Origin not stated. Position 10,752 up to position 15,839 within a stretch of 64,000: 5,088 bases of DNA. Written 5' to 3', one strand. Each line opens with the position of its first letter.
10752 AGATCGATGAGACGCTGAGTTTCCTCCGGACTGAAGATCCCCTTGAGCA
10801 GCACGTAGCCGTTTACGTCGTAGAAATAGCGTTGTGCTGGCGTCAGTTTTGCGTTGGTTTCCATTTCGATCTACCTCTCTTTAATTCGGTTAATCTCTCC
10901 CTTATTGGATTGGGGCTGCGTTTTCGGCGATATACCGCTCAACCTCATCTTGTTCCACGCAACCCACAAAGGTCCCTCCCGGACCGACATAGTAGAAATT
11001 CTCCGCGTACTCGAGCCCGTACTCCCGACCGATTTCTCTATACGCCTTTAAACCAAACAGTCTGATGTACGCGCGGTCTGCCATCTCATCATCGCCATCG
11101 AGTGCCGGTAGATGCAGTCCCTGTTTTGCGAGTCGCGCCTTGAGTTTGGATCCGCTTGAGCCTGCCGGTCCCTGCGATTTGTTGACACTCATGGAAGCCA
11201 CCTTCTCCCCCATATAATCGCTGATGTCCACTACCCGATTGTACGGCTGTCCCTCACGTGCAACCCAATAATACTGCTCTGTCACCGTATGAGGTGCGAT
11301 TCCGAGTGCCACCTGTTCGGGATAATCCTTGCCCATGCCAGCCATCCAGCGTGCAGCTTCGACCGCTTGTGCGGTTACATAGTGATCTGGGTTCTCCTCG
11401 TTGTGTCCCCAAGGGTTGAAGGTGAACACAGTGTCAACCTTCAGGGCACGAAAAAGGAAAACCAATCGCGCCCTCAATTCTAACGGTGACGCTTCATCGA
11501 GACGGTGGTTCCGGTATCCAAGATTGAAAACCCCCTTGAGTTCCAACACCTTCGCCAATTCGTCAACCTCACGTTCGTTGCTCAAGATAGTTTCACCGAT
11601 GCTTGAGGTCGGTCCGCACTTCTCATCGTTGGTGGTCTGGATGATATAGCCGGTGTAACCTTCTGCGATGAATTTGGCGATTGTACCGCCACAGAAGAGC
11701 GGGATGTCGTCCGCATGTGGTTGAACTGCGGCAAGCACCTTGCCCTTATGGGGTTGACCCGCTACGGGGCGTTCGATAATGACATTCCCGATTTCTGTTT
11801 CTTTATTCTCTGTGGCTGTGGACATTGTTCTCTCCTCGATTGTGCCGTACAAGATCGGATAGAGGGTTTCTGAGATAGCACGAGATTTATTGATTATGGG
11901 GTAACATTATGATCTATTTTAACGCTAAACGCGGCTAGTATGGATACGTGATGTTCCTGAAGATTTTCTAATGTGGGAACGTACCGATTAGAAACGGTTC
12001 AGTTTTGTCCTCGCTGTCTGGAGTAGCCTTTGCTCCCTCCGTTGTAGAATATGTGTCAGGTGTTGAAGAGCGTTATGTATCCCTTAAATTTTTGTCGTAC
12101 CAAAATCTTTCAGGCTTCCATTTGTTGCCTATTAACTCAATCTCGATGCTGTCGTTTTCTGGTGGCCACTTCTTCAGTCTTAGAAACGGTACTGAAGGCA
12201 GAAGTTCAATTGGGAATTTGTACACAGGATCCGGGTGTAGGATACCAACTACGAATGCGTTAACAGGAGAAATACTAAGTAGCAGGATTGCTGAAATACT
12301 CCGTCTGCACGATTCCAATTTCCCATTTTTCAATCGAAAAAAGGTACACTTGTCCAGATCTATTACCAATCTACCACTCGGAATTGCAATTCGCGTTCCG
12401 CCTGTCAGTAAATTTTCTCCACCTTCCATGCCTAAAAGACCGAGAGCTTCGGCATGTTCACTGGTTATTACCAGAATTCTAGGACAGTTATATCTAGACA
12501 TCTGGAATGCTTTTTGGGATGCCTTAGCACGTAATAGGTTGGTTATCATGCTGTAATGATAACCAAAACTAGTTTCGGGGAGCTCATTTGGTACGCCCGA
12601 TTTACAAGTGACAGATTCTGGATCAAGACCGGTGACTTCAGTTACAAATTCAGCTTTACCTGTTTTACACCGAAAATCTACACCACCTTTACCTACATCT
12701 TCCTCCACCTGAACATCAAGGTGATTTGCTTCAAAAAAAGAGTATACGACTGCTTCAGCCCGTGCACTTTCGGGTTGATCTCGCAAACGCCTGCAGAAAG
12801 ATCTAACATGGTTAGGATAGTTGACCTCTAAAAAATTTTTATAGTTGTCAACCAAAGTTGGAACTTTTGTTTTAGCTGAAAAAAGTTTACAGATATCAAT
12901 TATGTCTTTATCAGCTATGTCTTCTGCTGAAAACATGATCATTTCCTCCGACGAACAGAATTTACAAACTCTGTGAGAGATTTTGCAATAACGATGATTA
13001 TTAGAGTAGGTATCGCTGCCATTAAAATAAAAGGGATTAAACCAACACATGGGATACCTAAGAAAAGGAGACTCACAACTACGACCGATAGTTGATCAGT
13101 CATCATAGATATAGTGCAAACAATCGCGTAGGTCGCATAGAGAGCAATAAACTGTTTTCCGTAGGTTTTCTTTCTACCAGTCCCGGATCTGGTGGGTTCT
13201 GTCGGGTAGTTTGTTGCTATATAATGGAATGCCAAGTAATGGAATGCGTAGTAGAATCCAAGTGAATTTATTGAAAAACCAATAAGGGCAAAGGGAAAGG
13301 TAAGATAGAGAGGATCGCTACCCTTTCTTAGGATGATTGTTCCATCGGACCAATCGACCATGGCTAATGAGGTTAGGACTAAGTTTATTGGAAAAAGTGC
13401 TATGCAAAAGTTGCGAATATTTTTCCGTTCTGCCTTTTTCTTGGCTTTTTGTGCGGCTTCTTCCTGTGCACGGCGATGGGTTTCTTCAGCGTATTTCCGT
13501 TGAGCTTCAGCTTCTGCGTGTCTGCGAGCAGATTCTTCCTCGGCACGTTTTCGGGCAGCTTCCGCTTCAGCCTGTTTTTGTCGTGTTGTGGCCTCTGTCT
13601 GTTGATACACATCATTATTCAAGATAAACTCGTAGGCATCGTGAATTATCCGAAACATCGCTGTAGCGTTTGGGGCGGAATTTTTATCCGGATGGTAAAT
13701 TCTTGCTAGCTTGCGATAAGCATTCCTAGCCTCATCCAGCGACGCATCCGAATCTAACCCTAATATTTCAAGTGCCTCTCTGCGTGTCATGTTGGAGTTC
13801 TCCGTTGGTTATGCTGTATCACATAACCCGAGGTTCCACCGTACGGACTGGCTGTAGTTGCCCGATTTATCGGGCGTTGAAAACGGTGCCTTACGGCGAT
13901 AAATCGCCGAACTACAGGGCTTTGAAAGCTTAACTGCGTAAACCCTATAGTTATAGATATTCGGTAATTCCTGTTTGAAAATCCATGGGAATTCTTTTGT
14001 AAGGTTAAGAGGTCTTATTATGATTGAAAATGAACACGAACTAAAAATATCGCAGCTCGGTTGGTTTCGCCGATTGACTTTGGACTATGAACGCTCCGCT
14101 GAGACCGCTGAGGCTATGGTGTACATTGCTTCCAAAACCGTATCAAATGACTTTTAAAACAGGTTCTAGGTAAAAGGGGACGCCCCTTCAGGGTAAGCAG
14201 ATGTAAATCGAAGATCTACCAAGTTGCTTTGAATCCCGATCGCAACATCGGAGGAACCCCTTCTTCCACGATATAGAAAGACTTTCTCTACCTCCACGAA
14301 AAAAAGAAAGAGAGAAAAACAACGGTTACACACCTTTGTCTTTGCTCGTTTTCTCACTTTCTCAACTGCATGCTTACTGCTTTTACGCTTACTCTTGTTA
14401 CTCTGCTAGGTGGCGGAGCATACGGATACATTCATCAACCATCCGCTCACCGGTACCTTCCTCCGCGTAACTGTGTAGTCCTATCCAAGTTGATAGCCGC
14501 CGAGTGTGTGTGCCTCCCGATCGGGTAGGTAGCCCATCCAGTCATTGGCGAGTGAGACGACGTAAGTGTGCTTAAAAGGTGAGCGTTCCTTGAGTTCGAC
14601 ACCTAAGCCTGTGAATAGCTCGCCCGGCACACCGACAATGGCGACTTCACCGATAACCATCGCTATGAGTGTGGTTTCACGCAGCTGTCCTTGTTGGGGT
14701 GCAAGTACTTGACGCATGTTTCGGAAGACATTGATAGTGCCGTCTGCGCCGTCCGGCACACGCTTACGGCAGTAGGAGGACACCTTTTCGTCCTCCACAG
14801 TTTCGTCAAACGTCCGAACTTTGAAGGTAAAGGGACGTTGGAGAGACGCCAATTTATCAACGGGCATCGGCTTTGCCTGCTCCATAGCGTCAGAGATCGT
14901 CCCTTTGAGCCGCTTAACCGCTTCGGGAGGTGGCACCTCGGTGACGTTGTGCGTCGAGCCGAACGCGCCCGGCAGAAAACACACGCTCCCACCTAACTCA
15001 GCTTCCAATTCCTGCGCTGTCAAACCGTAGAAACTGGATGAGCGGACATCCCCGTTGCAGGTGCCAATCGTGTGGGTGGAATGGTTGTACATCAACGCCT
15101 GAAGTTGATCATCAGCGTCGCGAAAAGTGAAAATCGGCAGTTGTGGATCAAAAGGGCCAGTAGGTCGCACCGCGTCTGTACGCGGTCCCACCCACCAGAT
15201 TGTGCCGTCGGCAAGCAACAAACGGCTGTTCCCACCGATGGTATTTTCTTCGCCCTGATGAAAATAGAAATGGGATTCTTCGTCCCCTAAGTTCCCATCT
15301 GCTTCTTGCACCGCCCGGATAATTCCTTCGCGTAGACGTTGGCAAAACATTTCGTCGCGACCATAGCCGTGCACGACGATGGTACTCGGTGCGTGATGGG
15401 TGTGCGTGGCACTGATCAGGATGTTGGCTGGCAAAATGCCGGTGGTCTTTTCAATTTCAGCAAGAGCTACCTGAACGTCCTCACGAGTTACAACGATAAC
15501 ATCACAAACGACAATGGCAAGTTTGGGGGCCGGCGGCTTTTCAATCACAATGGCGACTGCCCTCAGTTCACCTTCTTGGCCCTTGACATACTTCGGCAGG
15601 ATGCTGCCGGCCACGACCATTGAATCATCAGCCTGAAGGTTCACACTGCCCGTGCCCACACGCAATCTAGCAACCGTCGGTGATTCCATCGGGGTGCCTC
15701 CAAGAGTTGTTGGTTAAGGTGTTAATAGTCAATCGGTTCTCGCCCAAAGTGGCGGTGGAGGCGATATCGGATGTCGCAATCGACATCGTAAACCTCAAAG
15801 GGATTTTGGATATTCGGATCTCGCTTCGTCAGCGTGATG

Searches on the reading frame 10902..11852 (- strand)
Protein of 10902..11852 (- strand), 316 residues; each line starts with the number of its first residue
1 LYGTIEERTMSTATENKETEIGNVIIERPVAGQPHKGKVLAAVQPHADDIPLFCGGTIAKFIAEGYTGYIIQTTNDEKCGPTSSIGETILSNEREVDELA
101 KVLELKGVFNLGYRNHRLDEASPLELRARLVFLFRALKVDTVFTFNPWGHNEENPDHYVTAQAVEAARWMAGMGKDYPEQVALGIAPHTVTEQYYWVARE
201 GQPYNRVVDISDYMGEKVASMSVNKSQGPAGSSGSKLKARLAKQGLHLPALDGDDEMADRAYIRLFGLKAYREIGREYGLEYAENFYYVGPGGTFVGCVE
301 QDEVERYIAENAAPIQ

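Call 3: search_protein_families(library=pfam, proteins=[window:10902-11852:-], max_evalue=0.01)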
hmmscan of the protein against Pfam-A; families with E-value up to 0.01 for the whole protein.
window:10902-11852:- (316 aa): 1 family
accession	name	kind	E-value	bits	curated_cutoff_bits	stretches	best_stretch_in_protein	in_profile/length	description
PF02585.22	PIG-L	-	5.7e-18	66.1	28.2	1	42-167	2-128/129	GlcNAc-PI de-N-acetylase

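Call 4: search_protein_families(library=ncbifam, proteins=[window:10902-11852:-], max_evalue=0.01)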
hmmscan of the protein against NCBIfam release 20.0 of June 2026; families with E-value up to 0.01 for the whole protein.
window:10902-11852:- (316 aa): 2 families
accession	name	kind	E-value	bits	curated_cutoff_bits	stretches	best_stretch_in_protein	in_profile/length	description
TIGR04001.1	thiol_BshB1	equivalog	5.2e-19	68.9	182.5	1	42-229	6-180/226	bacillithiol biosynthesis deacetylase BshB1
TIGR04000.1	thiol_BshB2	equivalog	4.1e-07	29.9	195.25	1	42-227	5-184/217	bacillithiol biosynthesis deacetylase BshB2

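Call 52: search_solved_structures(query=window:10902-11825:-, max_evalue=0.01, show_alignments=1)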
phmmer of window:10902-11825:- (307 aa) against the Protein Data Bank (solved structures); distinct sequences matched with E-value up to 0.01: 10.
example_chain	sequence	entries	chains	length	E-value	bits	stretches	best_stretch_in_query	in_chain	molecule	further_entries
3wl4_A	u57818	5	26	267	5.5e-16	62.1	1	27-218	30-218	Uncharacterized protein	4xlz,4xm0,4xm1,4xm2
8bgn_A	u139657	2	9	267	4.1e-15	59.2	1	28-220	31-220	Diacetylchitobiose deacetylase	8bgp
8bgo_A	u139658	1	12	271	4.3e-15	59.1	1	28-220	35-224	Diacetylchitobiose deacetylase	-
2ixd_A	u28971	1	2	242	1.8e-13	53.8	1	31-228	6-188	LMBE-RELATED PROTEIN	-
3we7_A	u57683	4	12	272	1.6e-12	50.7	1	28-220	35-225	Putative uncharacterized protein PH0499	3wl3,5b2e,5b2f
6p2t_A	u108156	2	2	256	7.6e-11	45.2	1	27-219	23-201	N-acetyl-alpha-D-glucosaminyl L-malate deacetylase 1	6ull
1uan_A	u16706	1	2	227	5.2e-09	39.2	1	31-187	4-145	hypothetical protein TT1542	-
4ewl_A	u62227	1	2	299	0.0044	19.7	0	107-187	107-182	1D-myo-inositol 2-acetamido-2-deoxy-alpha-D-glucopyranoside deacetylase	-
1q7t_A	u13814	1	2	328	0.0046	19.7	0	107-181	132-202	hypothetical protein Rv1170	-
1q74_A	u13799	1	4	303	0.0046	19.7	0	107-181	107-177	1D-myo-inositol 2-acetamido-2-deoxy-alpha-D-glucopyranoside Deacetylase (MshB)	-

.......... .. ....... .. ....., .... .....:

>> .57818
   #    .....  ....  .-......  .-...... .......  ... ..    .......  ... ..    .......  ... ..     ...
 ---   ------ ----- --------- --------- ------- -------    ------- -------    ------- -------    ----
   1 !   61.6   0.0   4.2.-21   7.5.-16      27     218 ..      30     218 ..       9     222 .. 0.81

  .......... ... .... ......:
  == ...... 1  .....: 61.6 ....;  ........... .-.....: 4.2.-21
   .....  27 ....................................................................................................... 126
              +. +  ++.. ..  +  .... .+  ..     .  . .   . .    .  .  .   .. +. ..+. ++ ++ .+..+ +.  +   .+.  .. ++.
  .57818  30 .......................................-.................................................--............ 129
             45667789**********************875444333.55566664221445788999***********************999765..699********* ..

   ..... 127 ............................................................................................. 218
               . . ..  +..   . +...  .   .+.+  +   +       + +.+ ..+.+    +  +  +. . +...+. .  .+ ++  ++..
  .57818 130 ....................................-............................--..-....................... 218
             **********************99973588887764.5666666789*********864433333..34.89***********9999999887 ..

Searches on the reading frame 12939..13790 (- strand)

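Call 3: search_protein_families(library=pfam, proteins=[window:12939-13790:-], max_evalue=0.01)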
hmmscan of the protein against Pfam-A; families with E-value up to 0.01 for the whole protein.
window:12939-13790:- (283 aa): 3 families
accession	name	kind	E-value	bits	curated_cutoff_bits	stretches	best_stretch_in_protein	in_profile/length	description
PF00226.36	DnaJ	-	1.3e-14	54.4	27.8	1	8-58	4-55/63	DnaJ domain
PF14235.11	DUF4337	-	0.0034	18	27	1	64-145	56-136/161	Domain of unknown function (DUF4337)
PF13086.12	AAA_11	-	0.004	17.4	27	1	23-124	81-182/257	AAA domain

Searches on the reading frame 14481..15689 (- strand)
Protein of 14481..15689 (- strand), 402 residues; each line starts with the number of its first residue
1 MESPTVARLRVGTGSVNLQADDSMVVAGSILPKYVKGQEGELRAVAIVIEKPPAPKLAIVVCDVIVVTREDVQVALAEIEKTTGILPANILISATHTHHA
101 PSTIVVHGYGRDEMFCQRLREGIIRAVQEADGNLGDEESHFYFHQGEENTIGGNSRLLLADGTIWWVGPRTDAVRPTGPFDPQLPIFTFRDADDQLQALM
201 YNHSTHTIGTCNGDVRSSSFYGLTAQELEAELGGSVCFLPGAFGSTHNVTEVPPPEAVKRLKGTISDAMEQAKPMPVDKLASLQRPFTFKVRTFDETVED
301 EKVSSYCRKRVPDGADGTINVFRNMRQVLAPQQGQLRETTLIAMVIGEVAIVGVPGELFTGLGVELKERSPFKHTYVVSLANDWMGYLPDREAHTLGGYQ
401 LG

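Call 15: search_protein_families(library=pfam, proteins=[window:14481-15689:-], max_evalue=0.001)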
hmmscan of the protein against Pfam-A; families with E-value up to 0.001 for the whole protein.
window:14481-15689:- (402 aa): 1 family
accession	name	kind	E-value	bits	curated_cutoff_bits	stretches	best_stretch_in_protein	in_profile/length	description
PF04734.18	Ceramidase_alk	-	0.00014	21.1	32.1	0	42-135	36-138/509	Neutral/alkaline non-lysosomal ceramidase, N-terminal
